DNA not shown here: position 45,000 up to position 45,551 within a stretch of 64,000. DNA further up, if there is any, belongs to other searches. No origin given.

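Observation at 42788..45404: ECF sigma / zinc anti-sigma / two secreted paralogous proteins as a four-gene module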

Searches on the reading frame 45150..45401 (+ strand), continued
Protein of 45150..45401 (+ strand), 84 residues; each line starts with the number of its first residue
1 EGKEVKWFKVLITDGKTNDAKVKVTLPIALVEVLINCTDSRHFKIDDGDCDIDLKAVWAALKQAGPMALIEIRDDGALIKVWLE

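Call 83: search_protein_families(library=pfam, alignment_id=A3, max_evalue=1)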
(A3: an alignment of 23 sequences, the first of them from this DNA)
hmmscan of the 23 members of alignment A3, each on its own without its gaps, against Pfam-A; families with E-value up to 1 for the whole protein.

A. member 1, seq(84 aa): 0 families

B. families by the number of members that match (of 23 scanned): 5 families
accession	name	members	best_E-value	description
PF06719.19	AraC_N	1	0.033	AraC-type transcriptional regulator N-terminus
PF13475.11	DUF4116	1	0.09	Domain of unknown function (DUF4116)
PF22295.1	DUF6967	1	0.14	Family of unknown function (DUF6967)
PF22375.1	Lgt1_N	1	0.22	Glucosyltransferase Lgt1, N-terminal domain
PF00340.25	IL1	1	0.22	Interleukin-1 / 18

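Call 84: search_protein_families(library=pfam, proteins=[P0310, P0313, P0314, P0315, P0318, P0323, P0324, P0325, P0327, P0328], max_evalue=0.5)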
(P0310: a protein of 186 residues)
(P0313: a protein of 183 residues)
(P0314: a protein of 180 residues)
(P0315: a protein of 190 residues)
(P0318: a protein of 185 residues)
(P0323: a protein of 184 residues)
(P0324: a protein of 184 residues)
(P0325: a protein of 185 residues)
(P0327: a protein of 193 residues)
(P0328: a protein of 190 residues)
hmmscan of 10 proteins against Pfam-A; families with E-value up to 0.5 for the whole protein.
P0310 (186 aa): 1 family
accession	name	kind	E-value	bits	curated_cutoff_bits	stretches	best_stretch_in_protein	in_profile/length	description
PF18290.7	Nudix_hydro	-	0.04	14.4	26.5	1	56-111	10-63/80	Nudix hydrolase domain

P0313 (183 aa): 2 families
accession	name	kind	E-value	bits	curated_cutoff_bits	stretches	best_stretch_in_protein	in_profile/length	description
PF14060.11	DUF4252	-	0.0038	17.8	23.9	1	147-180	58-91/125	Domain of unknown function (DUF4252)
PF20024.5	DUF6432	-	0.11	13.2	29.6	0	146-179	41-74/97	Family of unknown function (DUF6432)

P0314 (180 aa): 0 families

P0315 (190 aa): 3 families
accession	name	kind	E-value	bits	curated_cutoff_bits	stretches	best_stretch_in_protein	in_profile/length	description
PF13711.11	DUF4160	-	0.046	14.4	23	1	26-55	12-39/65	Domain of unknown function (DUF4160)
PF19596.4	DUF6101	-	0.06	13.4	27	1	78-135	103-160/184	Family of unknown function (DUF6101)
PF14065.11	Pvc16_N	-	0.2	11.8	27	1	61-96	121-155/180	Pvc16 N-terminal domain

P0318 (185 aa): 1 family
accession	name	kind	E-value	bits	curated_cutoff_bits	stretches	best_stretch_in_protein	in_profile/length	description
PF01868.21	RNase_P-MRP_p29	-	0.3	11.5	27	0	98-158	35-79/84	Ribonuclease P/MRP, subunit p29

P0323 (184 aa): 1 family
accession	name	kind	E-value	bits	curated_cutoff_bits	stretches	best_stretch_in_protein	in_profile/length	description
PF24043.1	DUF7352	-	0.084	13.6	27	1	27-57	48-68/97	Domain of unknown function (DUF7352)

P0324 (184 aa): 4 families
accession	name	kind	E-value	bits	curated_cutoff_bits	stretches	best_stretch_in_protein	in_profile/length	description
PF11874.13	DUF3394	-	0.027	14.6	28.2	0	17-51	67-101/181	Domain of unknown function (DUF3394)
PF10106.14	DUF2345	-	0.06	13.6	30.7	1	65-114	78-125/151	Uncharacterized protein conserved in bacteria (DUF2345)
PF20024.5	DUF6432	-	0.13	13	29.6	0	72-108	36-72/97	Family of unknown function (DUF6432)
PF11259.13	DUF3060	-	0.14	12.3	23.1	0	76-105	8-36/58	Protein of unknown function (DUF3060)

P0325 (185 aa): 0 families

P0327 (193 aa): 0 families

P0328 (190 aa): 3 families
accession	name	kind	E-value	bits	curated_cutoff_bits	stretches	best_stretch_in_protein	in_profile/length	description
PF14732.11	UAE_UbL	-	0.014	16.3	30.8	1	149-187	38-78/89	Ubiquitin/SUMO-activating enzyme ubiquitin-like domain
PF14795.11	Leucyl-specific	-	0.017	15.7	25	1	76-101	23-48/56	Leucine-tRNA synthetase-specific domain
PF24411.1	DUF7545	-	0.28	12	27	0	40-89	7-56/95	Family of unknown function (DUF7545)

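Call 85: search_protein_families(library=pfam, proteins=[P0329, P0335, P0336, P0338, P0341, P0342, P0345, P0350, P0355, P0357], max_evalue=0.5)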
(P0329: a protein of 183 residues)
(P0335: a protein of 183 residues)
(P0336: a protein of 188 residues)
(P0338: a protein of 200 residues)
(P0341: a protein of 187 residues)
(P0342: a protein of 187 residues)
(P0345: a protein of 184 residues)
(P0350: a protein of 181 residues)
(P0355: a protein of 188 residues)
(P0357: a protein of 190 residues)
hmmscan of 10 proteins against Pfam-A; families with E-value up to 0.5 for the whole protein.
P0329 (183 aa): 3 families
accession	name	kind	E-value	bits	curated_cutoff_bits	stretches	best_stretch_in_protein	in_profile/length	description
PF10884.14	DUF2683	-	0.042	14.5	27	1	65-99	31-60/66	Protein of unknown function (DUF2683)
PF24016.2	DUF7330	-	0.059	13.4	27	1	104-153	85-136/187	Domain of unknown function (DUF7330)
PF12436.14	USP7_ICP0_bdg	-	0.26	11.1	27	1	63-161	10-108/241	ICP0-binding domain of Ubiquitin-specific protease 7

P0335 (183 aa): 3 families
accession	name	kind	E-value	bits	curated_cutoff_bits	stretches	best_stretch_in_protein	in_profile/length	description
PF03032.20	FSAP_sig_propep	-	0.038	14.4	27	1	2-16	3-17/46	Frog skin active peptide family signal and propeptide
PF16411.10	SusF_SusE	-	0.045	14.5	27.5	1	60-133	29-107/167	Outer membrane protein SusF_SusE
PF18614.7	RNase_II_C_S1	-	0.18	12.2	26.6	1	118-151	10-41/59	RNase II-type exonuclease C-terminal S1 domain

P0336 (188 aa): 2 families
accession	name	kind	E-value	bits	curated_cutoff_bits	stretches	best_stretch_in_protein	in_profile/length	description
PF14545.12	DBB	-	0.14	12.5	22.2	1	19-67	52-99/139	Dof, BCAP, and BANK (DBB) motif,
PF20024.5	DUF6432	-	0.16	12.7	29.6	0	60-121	16-76/97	Family of unknown function (DUF6432)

P0338 (200 aa): 2 families
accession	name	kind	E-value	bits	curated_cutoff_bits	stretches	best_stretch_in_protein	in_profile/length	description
PF20024.5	DUF6432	-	0.08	13.6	29.6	0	89-145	41-97/97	Family of unknown function (DUF6432)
PF13663.11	DUF4148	-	0.3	12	27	1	1-29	1-24/62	Domain of unknown function (DUF4148)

P0341 (187 aa): 3 families
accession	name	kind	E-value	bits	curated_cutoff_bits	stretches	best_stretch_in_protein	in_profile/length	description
PF01176.25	eIF-1a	-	0.028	14.5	30.2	0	114-137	42-61/64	Translation initiation factor 1A / IF-1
PF00903.31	Glyoxalase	-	0.093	13.6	20.6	1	58-99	51-94/121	Glyoxalase/Bleomycin resistance protein/Dioxygenase superfamily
PF24411.1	DUF7545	-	0.28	12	27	0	132-161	15-44/95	Family of unknown function (DUF7545)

P0342 (187 aa): 1 family
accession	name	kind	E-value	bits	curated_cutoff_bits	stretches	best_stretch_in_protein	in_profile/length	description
PF19070.5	DUF5766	-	0.066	13.9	27.4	1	88-141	13-68/77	Family of unknown function (DUF5766)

P0345 (184 aa): 2 families
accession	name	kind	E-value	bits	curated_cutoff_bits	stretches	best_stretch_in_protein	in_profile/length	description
PF14060.11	DUF4252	-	0.003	18.1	23.9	0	149-180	59-90/125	Domain of unknown function (DUF4252)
PF04449.17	Fimbrial_CS1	-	0.017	15.7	21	1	53-105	66-117/133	CS1 type fimbrial major subunit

P0350 (181 aa): 2 families
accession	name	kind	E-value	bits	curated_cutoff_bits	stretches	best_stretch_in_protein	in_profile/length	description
PF20859.2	RHA1_ro05818_N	-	0.021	15.3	27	0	78-101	14-37/58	Hypothetical protein RHA1_ro05818, N-terminal helical domain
PF24411.1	DUF7545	-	0.33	11.8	27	0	115-164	6-53/95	Family of unknown function (DUF7545)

P0355 (188 aa): 2 families
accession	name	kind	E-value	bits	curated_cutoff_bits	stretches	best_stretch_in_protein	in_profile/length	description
PF11330.14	30K_MP_C_Ter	-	0.011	15.2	27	1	70-134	191-252/259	C-Terminal of 30K viral movement proteins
PF00676.26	E1_dh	-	0.22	10.9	22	1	73-93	188-208/300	Dehydrogenase E1 component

P0357 (190 aa): 0 families

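Call 91: search_solved_structures(query=A5, max_evalue=10)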
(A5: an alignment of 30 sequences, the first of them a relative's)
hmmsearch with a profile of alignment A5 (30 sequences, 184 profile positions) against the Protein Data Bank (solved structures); distinct sequences matched with E-value up to 10: 13.
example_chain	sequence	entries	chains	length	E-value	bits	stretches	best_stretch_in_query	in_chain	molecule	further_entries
2a0a_A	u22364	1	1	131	0.02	17.4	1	61-120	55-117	Der f 13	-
8wkh_A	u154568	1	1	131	0.024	17.1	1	62-120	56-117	Fatty acid-binding protein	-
9uyv_A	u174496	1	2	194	0.26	13.8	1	74-104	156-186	ESCRT-II complex subunit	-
3g75_A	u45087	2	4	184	0.29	13.6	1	100-143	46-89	DNA gyrase subunit B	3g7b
4p8o_A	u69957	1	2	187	0.3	13.6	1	100-143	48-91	DNA gyrase subunit B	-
5z9p_A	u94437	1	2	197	0.33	13.4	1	100-143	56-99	DNA gyrase subunit B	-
3ttz_A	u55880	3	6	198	0.33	13.4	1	100-143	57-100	DNA gyrase subunit B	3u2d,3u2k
5cph_A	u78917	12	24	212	0.38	13.2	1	100-143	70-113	DNA gyrase subunit B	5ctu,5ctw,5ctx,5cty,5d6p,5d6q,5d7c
8bl3_A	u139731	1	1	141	0.58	12.6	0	105-134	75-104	scIg12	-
2wjs_A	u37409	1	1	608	1.1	11.7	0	103-140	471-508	LAMININ SUBUNIT ALPHA-2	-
3cuq_C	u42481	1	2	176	1.2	11.6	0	148-173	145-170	Vacuolar protein-sorting-associated protein 25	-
8bl6_A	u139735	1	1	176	1.4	11.4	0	97-134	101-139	dIG14-scdim-EF62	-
1r8o_B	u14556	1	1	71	1.7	11.1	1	83-123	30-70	Kunitz trypsin inhibitor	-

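Call 92: search_solved_structures(query=A3, max_evalue=10)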
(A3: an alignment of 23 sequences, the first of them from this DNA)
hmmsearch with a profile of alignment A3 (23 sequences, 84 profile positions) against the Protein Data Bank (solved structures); distinct sequences matched with E-value up to 10: 4.
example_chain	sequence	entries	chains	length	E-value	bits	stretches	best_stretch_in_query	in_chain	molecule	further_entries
8etq_A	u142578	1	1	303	0.013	18.6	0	36-76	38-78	k-cTRP5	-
3zhe_B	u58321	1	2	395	0.39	13.8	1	24-69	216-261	PROTEIN SMG-7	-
4jpb_A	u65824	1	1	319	0.46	13.6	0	10-31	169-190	Chemotaxis protein CheA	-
2ch4_A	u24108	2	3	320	0.46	13.6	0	10-31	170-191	CHEMOTAXIS PROTEIN CHEA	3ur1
